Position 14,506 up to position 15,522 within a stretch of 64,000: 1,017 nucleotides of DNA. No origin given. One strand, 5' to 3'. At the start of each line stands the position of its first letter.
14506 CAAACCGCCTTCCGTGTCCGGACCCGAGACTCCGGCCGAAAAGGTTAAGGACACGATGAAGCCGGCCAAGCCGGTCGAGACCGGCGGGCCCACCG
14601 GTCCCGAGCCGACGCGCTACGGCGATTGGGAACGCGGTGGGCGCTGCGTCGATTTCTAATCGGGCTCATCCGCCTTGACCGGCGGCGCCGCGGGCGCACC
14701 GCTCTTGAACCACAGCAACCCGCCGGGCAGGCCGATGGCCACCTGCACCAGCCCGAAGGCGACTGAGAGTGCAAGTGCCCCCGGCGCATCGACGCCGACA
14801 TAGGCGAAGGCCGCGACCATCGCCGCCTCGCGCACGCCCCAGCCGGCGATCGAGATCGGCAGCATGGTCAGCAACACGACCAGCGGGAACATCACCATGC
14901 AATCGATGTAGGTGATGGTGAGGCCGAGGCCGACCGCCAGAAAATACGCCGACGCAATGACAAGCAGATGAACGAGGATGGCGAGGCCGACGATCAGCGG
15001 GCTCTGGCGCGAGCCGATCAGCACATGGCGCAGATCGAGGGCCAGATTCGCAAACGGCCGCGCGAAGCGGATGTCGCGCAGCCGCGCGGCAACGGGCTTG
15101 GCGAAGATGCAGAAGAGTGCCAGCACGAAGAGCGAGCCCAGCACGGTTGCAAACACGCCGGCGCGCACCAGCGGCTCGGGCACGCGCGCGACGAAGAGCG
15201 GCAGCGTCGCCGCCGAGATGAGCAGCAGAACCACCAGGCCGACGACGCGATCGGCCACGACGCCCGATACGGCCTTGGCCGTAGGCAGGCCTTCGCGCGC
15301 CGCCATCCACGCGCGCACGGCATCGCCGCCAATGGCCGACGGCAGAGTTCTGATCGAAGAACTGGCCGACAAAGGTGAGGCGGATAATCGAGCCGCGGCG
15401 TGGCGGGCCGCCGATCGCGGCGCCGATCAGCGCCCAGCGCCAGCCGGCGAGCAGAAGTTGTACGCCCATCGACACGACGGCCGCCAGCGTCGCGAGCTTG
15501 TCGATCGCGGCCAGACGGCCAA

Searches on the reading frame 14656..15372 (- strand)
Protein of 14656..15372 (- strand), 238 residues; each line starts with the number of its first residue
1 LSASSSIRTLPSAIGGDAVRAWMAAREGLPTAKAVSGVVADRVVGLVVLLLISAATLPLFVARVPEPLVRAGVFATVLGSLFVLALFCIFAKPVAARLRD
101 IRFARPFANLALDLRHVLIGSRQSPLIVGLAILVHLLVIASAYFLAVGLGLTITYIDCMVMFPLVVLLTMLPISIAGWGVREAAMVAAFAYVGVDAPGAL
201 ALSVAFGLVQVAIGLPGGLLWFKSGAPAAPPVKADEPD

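Call 58: search_protein_families(library=pfam, proteins=[window:14656-15372:-], max_evalue=0.001)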
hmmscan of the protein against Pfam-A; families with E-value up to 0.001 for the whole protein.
window:14656-15372:- (238 aa): 1 family
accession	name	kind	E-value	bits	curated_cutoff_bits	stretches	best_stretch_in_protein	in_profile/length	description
PF03706.18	LPG_synthase_TM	-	4.8e-31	108.8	33.4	1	9-214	83-298/302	Lysylphosphatidylglycerol synthase TM region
